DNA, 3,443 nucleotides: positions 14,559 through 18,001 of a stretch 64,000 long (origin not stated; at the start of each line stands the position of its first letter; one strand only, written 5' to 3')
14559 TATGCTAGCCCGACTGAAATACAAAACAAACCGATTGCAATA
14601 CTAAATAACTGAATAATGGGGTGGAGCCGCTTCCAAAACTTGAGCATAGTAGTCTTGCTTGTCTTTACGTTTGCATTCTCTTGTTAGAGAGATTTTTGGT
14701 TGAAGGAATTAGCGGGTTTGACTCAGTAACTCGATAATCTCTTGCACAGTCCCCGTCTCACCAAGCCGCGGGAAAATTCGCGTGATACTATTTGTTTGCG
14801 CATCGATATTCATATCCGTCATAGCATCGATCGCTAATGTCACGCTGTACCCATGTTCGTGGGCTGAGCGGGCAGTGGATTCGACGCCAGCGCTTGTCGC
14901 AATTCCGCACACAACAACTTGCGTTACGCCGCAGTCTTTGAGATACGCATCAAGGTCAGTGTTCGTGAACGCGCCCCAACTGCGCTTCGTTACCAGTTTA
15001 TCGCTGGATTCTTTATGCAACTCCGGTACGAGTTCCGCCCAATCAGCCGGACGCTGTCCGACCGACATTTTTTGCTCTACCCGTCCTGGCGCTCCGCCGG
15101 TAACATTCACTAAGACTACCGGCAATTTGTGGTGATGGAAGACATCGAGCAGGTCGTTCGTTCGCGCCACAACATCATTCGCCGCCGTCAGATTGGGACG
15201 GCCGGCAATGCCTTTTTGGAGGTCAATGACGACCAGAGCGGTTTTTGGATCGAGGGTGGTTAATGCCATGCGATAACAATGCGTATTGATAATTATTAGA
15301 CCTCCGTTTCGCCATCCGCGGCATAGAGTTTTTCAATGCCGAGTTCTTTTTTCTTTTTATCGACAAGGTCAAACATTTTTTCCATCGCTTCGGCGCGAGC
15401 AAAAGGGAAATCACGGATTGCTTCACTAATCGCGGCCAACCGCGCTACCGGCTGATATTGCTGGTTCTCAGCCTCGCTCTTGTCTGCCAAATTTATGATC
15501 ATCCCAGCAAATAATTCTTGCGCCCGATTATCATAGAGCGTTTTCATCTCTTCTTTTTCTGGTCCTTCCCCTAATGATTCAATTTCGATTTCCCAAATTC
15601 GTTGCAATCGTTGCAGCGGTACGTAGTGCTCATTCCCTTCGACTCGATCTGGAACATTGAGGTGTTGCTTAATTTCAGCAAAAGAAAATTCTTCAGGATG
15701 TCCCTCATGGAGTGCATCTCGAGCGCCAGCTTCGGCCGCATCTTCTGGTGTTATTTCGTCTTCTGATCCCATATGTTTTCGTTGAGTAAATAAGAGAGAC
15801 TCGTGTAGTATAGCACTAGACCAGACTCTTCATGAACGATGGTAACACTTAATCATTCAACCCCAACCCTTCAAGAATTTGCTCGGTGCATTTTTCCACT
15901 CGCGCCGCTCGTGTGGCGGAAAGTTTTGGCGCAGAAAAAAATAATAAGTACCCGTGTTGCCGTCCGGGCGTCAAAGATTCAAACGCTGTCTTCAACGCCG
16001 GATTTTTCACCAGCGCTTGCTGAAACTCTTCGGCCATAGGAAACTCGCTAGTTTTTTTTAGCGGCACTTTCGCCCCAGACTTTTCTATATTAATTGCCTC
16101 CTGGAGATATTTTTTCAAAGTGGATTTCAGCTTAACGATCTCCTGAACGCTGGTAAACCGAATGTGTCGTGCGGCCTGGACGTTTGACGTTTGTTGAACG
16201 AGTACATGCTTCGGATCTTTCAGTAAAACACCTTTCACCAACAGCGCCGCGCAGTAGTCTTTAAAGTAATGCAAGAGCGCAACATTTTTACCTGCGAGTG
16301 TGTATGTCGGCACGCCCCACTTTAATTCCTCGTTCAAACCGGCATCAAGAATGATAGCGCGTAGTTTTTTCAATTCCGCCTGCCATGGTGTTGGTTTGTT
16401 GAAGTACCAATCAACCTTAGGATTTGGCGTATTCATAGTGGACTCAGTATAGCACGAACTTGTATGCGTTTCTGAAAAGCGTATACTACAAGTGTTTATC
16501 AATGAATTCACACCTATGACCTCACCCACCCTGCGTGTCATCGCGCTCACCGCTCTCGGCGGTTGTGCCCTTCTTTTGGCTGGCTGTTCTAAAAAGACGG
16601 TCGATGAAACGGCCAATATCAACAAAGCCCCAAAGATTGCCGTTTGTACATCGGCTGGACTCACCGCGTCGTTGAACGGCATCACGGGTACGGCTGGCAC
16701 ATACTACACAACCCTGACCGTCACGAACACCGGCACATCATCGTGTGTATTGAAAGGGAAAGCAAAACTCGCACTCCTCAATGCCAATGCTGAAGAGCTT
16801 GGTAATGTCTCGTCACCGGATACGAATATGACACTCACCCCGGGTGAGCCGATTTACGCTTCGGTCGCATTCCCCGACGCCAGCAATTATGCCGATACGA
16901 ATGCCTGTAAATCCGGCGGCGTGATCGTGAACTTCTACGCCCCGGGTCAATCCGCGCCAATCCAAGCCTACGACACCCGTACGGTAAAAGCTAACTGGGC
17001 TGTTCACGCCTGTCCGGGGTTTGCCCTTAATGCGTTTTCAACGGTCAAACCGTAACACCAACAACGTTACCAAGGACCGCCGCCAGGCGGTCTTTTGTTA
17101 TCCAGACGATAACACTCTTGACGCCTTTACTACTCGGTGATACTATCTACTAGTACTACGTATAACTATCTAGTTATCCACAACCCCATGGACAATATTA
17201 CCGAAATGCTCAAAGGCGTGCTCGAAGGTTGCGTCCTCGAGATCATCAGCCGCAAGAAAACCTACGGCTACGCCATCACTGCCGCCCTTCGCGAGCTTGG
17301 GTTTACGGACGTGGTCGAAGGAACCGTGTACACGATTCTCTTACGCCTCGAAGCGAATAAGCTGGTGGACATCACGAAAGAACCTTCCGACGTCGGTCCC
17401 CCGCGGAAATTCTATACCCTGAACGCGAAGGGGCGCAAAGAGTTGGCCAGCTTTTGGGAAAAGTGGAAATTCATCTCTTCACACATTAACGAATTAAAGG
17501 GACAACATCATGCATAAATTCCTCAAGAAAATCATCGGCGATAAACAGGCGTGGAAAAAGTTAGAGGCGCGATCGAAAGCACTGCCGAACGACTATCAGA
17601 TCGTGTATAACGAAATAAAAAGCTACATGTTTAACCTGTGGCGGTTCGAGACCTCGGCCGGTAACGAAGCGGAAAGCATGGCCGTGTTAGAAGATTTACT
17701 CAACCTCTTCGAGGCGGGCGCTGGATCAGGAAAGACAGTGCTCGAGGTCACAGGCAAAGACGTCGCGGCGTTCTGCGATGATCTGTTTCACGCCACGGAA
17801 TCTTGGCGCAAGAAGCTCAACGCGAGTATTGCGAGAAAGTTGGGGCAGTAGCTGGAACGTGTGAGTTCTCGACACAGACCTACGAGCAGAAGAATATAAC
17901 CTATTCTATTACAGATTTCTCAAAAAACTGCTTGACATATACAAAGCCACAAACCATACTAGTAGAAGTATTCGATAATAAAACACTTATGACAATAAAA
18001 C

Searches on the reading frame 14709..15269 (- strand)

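Call 90: search_protein_families(library=pfam, proteins=[window:14709-15269:-], max_evalue=0.00001)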
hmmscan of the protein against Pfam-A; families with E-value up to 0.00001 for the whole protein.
window:14709-15269:- (186 aa): 1 family
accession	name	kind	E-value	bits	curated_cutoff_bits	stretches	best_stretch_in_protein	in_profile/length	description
PF00857.26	Isochorismatase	-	8.1e-42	143.7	27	1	10-176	1-174/175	Isochorismatase domain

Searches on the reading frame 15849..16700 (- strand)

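Call 90: search_protein_families(library=pfam, proteins=[window:15849-16700:-], max_evalue=0.00001)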
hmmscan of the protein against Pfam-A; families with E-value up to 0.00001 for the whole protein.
window:15849-16700:- (283 aa): 2 families
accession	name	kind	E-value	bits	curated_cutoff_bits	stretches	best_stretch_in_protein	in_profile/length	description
PF08818.16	DUF1801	-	2.3e-18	66.8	27.2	1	106-203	1-85/85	Domain of unknown function (DU1801)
PF13376.11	OmdA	-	3.3e-15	56.2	25.6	1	219-278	1-60/60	Bacteriocin-protection, YdeI or OmpD-Associated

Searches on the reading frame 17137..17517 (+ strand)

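Call 90: search_protein_families(library=pfam, proteins=[window:17137-17517:+], max_evalue=0.00001)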
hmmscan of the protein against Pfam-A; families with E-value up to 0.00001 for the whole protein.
window:17137-17517:+ (126 aa): 1 family
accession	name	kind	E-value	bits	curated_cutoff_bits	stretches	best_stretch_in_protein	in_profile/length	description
PF03551.20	PadR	-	2.7e-23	82.2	27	1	33-104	1-74/75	Transcriptional regulator PadR-like family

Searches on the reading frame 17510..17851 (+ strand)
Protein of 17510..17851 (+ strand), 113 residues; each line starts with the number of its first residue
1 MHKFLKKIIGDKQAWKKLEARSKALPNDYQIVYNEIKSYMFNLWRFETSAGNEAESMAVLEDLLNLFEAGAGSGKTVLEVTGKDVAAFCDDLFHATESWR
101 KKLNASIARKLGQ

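Call 90: search_protein_families(library=pfam, proteins=[window:17510-17851:+], max_evalue=0.00001)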
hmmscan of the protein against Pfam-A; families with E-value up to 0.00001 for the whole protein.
window:17510-17851:+ (113 aa): 1 family
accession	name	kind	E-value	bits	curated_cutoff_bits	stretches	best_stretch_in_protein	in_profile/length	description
PF06304.16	DUF1048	-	3.7e-28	98.4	29.6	1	6-108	1-98/102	Protein of unknown function (DUF1048)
